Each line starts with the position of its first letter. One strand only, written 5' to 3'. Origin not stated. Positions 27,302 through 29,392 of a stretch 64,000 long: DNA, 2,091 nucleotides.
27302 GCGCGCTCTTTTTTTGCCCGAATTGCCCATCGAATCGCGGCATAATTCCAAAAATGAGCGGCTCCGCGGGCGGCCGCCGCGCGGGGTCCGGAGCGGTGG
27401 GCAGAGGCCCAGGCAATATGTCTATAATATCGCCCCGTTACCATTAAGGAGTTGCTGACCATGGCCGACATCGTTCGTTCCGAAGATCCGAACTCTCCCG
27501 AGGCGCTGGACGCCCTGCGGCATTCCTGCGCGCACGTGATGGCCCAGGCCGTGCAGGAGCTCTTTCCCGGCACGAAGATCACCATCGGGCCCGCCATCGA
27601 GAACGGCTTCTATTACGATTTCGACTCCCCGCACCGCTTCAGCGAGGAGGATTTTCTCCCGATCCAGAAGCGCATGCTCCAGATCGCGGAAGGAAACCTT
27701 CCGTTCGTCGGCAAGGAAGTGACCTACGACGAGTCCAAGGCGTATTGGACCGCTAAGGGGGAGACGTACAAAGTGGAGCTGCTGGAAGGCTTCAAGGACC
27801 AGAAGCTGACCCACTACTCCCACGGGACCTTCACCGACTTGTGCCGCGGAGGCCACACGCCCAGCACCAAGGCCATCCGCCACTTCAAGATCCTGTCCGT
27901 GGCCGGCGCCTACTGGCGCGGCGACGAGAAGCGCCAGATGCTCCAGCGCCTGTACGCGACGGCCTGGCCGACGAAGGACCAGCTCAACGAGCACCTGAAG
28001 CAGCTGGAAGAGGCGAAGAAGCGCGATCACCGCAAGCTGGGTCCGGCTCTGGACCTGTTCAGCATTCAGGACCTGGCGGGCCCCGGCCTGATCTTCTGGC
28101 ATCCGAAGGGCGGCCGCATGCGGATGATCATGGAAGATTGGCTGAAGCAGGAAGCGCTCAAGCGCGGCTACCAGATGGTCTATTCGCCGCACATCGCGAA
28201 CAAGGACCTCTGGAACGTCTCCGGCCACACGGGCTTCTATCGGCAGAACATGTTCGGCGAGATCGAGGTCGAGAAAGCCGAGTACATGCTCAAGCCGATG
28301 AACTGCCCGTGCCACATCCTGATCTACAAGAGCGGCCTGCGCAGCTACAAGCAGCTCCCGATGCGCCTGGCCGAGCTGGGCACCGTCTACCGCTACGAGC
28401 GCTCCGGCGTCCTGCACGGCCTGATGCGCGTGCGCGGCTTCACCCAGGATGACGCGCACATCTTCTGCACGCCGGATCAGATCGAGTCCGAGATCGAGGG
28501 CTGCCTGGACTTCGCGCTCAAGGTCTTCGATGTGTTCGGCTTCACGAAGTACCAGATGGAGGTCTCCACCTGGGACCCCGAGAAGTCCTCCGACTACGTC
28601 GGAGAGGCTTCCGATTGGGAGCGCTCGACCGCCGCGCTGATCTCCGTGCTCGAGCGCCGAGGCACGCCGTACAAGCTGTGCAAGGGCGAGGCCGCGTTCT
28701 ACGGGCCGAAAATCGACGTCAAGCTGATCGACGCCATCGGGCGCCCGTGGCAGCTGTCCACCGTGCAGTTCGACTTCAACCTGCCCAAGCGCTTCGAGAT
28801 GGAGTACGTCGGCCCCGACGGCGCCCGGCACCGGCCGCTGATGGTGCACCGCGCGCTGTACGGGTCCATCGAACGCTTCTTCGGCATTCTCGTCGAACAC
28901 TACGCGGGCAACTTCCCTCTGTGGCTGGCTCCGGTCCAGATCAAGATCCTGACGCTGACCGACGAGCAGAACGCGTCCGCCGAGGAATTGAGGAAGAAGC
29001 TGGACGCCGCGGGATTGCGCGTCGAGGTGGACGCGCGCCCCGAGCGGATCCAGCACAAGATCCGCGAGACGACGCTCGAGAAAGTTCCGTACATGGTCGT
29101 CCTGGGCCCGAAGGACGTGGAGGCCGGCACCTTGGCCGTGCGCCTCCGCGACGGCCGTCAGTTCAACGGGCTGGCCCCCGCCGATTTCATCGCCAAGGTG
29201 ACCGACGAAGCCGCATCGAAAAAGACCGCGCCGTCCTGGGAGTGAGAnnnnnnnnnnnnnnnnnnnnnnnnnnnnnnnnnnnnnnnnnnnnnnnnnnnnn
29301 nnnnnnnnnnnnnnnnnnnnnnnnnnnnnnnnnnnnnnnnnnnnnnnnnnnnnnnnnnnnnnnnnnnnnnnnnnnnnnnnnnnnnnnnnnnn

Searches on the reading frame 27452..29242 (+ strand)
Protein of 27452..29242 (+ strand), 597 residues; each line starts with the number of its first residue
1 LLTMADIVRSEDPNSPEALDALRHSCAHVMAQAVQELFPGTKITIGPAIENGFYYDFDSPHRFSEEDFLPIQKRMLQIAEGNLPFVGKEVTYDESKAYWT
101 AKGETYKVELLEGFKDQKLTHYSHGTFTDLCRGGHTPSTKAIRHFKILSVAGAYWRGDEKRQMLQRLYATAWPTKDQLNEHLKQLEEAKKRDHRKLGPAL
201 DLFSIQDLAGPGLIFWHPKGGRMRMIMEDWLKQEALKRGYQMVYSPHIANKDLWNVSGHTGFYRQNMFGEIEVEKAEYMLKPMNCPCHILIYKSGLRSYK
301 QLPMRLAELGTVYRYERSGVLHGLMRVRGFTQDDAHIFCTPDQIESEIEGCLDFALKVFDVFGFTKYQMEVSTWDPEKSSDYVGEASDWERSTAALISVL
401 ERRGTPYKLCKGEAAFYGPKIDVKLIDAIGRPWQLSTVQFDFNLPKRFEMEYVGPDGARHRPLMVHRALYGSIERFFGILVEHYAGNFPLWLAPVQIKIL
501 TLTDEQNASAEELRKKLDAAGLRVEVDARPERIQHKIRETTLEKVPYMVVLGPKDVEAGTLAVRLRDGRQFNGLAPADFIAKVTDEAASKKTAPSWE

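Call 79: search_protein_families(library=pfam, proteins=[window:27452-29242:+], max_evalue=0.0001)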
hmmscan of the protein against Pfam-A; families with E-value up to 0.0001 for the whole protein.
window:27452-29242:+ (597 aa): 3 families
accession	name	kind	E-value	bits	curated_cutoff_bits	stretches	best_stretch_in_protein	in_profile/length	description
PF00587.30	tRNA-synt_2b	-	6.9e-47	160.2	29.3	1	274-484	7-179/179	tRNA synthetase class II core domain (G, H, P, S and T)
PF03129.25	HGTP_anticodon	-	9.8e-19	67.8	21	1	496-584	1-92/94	Anticodon binding domain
PF07973.19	tRNA_SAD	-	3.6e-12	46.5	24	1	122-168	4-44/44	Threonyl and Alanyl tRNA synthetase second additional domain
